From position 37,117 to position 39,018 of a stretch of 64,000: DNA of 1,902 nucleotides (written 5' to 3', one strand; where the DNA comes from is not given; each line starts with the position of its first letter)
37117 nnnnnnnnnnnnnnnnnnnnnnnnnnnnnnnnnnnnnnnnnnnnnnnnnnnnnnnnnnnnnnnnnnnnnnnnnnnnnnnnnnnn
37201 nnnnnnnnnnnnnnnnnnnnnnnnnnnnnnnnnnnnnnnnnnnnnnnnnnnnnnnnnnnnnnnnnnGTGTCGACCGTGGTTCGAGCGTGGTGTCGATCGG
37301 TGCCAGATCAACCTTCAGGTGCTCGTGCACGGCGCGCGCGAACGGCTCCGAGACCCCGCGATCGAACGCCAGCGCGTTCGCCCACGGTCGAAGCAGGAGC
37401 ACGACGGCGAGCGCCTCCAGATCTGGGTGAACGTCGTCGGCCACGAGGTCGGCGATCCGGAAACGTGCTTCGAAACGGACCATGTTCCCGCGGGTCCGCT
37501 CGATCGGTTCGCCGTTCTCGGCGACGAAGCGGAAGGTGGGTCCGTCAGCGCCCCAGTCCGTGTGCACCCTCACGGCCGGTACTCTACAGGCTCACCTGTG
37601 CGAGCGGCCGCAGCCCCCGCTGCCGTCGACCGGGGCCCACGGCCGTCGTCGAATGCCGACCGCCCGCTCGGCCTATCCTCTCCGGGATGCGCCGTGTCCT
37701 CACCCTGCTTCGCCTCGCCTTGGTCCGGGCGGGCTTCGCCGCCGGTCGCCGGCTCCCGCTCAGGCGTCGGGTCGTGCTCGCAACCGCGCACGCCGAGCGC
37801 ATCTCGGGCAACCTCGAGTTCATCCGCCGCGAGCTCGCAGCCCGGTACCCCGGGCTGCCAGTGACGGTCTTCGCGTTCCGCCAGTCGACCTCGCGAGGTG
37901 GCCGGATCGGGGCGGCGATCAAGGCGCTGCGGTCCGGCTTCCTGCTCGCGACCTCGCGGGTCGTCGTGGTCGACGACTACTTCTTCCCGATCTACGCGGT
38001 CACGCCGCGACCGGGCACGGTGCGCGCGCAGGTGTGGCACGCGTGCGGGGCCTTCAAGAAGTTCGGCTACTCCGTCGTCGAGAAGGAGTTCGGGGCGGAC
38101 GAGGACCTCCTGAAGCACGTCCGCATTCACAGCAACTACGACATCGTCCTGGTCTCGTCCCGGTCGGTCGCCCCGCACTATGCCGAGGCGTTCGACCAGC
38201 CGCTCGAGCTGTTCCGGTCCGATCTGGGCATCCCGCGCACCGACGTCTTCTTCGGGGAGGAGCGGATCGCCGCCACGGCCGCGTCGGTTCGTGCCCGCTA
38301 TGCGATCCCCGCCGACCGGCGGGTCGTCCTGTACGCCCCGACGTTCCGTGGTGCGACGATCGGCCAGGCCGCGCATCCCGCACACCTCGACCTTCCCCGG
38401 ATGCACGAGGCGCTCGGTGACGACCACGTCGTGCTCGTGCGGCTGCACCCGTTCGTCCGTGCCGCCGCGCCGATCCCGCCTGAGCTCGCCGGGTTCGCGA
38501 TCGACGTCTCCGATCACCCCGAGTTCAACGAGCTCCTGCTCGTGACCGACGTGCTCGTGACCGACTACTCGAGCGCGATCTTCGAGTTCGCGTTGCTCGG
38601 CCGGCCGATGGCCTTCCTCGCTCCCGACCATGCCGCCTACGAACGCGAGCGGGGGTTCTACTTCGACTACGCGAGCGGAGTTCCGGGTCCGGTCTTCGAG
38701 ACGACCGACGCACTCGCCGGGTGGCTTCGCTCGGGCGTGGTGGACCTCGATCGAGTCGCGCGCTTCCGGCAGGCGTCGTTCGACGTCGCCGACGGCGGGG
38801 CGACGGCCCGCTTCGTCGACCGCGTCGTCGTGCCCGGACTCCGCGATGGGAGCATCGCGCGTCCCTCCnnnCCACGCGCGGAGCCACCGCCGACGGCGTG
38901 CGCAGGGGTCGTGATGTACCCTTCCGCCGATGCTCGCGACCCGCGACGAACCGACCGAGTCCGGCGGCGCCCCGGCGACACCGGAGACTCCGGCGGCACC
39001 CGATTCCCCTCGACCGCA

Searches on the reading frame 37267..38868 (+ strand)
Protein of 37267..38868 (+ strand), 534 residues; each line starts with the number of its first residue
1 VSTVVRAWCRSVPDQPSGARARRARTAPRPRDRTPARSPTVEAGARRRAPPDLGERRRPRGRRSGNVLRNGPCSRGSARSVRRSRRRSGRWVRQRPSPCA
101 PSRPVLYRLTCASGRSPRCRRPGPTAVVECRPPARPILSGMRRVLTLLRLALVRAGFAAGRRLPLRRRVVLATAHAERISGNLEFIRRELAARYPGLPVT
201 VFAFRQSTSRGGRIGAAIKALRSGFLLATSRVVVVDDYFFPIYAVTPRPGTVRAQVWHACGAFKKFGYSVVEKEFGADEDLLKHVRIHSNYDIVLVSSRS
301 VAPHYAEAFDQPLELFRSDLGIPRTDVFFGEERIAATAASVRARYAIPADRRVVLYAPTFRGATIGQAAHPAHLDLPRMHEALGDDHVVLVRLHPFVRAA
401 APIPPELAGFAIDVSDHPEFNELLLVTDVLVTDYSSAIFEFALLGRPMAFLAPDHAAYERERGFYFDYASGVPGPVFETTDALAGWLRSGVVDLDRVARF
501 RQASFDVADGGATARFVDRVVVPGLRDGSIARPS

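Call 33: search_protein_families(library=pfam, proteins=[window:37267-38868:+], max_evalue=0.00001)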
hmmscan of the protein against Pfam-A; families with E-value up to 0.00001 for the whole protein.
window:37267-38868:+ (534 aa): 1 family
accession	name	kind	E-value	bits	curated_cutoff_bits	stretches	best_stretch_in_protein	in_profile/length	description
PF04464.20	Glyphos_transf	-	3.6e-73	247.1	22.1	1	166-521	13-366/367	CDP-Glycerol:Poly(glycerophosphate) glycerophosphotransferase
